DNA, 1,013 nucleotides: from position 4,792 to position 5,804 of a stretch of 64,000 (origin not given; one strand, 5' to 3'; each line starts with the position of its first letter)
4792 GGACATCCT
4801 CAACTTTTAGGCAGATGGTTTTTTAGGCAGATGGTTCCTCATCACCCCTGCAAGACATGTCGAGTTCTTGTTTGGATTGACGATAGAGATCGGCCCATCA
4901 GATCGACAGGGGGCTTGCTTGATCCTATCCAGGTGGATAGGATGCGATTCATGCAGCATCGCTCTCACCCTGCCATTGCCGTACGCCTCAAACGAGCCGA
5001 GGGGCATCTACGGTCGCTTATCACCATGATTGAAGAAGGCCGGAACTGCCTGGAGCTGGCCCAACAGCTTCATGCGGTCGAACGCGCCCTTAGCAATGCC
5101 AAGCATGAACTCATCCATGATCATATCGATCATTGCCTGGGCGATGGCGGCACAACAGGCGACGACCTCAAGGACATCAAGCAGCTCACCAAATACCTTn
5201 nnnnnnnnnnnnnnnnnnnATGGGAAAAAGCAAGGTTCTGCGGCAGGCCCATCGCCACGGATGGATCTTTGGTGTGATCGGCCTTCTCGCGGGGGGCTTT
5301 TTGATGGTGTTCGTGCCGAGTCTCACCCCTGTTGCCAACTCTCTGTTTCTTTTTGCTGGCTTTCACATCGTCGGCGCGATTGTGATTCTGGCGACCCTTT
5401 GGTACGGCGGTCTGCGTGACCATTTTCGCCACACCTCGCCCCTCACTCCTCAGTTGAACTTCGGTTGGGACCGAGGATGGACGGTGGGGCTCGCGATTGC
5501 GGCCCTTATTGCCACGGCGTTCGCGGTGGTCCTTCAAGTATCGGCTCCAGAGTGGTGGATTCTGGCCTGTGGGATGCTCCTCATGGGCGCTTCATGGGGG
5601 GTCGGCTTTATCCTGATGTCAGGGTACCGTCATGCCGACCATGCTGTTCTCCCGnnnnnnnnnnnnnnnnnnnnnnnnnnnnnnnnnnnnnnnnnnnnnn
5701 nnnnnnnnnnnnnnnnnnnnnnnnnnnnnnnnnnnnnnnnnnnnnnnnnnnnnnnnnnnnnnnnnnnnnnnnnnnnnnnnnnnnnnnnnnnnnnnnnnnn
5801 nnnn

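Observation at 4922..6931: Metal-sensor / membrane methyltransferase / RcnA efflux operon with a perfect palindromic operator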

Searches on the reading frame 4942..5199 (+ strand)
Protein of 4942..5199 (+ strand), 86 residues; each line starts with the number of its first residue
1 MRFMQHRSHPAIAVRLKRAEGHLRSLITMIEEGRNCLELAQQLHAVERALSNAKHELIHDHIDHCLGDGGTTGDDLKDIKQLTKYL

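Call 6: search_protein_families(library=pfam, proteins=[window:4942-5199:+], max_evalue=0.01)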
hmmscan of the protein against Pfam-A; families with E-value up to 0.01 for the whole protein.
window:4942-5199:+ (86 aa): 1 family
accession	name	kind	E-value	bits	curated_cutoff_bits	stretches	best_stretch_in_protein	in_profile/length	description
PF02583.22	Trns_repr_metal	-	5.8e-21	75.1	22.8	1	10-84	3-74/78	Metal-sensitive transcriptional repressor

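Call 7: search_protein_families(library=ncbifam, proteins=[window:4942-5199:+], max_evalue=0.01)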
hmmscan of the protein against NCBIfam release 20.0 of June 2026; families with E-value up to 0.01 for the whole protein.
window:4942-5199:+ (86 aa): 3 families
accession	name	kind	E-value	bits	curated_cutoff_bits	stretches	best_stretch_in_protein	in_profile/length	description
NF052430.1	repress_RicR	exception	2.7e-12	47.1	175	1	12-80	11-79/93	copper-sensing transcriptional repressor RicR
NF011613.0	PRK15039.1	equivalog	0.00058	20.5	138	1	12-66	11-65/90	Ni(II)/Co(II)-binding transcriptional repressor RcnR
NF008464.0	PRK11352.1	equivalog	0.0011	19.3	133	1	12-66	11-65/91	formaldehyde-responsive transcriptional repressor FrmR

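Call 40: search_solved_structures(query=window:4951-5199:+, max_evalue=0.01, show_alignments=5)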
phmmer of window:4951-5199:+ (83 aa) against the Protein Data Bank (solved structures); distinct sequences matched with E-value up to 0.01: 9.
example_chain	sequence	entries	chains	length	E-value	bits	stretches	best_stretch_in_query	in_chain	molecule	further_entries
6ahx_A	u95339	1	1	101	8e-10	42.1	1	2-79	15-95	Putative cytosolic protein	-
5fmn_A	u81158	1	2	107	4.2e-09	39.8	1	8-79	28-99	INRS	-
4m1p_A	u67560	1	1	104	7.1e-09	39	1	9-79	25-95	Copper-sensitive operon repressor (CsoR)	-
4adz_A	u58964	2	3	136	2.6e-08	37.2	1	8-75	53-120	CSOR | COPPER SENSITIVE OPERON REPRESSOR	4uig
2hh7_A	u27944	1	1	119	5.8e-08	36.1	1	9-72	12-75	Hypothetical protein CsoR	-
5lcy_A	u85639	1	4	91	1e-05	29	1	8-72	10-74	Frmr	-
7mq1_A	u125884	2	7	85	1.1e-05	28.9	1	11-66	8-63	Copper-sensing transcriptional repressor csoR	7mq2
7mq3_A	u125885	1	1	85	2.6e-05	27.7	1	11-65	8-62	Copper-sensing transcriptional repressor csoR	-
3aai_A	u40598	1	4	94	0.00012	25.6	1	11-77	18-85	Copper homeostasis operon regulatory protein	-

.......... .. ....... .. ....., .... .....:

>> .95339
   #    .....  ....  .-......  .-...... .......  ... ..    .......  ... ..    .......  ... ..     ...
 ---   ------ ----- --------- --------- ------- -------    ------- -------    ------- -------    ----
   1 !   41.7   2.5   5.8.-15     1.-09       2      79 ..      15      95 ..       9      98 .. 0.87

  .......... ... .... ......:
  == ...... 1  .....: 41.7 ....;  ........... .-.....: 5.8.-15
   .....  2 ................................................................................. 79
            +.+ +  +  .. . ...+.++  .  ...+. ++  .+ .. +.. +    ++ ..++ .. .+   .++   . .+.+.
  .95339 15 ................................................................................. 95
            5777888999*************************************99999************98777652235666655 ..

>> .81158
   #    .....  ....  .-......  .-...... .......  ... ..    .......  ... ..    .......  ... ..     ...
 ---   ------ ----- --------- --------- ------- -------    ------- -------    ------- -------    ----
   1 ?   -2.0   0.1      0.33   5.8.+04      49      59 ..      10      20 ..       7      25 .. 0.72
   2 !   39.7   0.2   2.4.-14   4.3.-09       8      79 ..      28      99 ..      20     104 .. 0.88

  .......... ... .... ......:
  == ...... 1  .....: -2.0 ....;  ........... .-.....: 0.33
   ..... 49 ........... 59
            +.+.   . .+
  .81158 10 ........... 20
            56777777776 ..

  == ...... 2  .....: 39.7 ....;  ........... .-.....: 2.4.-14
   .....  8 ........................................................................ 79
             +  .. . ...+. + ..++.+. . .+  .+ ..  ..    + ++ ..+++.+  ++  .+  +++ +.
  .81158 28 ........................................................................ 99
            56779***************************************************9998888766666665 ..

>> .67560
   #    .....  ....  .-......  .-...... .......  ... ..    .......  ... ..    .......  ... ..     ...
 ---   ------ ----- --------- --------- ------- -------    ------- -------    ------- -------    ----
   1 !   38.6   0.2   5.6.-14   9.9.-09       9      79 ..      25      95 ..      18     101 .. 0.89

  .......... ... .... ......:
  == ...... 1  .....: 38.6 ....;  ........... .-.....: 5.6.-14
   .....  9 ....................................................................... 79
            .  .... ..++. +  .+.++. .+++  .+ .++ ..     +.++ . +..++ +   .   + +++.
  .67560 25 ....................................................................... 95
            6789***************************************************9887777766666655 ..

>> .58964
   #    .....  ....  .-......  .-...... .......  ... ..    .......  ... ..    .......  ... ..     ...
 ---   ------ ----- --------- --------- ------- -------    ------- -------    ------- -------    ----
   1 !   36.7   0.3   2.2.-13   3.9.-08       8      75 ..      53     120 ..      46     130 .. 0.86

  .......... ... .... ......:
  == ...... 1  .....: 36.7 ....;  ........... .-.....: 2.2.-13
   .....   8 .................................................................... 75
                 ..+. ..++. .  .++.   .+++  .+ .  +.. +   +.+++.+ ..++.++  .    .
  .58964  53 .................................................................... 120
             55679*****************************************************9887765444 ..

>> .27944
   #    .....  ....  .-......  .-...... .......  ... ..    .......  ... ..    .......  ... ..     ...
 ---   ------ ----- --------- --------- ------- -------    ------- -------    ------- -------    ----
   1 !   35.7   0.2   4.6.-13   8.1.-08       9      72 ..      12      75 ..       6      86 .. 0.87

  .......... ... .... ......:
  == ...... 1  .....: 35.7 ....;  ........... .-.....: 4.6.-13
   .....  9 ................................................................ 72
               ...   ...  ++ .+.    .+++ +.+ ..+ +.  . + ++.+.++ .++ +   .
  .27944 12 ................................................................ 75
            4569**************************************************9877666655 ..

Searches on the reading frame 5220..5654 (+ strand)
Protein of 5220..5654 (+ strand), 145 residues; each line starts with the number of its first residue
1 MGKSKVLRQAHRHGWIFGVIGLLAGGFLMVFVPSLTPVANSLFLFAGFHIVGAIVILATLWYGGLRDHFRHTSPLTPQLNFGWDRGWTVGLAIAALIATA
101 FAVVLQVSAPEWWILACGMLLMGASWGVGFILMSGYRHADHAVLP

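Call 46: search_protein_representatives(protein=window:5220-5654:+)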
Query: 145 residues. Proteins with E-value up to 0.001 (for the whole library): 62; up to 1e-10: 29; up to 1e-30: 2. The best 62 are listed.
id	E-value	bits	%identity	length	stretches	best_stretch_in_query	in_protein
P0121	3.7e-47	176.4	100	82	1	1-82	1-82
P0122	7.5e-46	172.2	60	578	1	2-145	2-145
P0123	8.2e-27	110.3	49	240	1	10-145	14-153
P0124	9.0e-25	103.7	43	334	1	8-145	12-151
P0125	3.3e-23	98.6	41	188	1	6-145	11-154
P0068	1.9e-21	92.9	42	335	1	9-145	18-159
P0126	3.4e-21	92.1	48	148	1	9-129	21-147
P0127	3.0e-20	89.0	43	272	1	5-145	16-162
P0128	7.2e-20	87.8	45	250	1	8-145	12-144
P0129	7.9e-19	84.4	45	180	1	10-127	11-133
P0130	9.8e-19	84.1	38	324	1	9-145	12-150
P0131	1.2e-18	83.8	41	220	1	9-145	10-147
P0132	3.0e-18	82.5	44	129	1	7-116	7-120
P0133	5.4e-18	81.7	48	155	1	8-116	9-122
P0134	4.4e-17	78.7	44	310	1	8-145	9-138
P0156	5.9e-09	52.3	40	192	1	8-72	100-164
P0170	3.0e-06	43.5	48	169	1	10-61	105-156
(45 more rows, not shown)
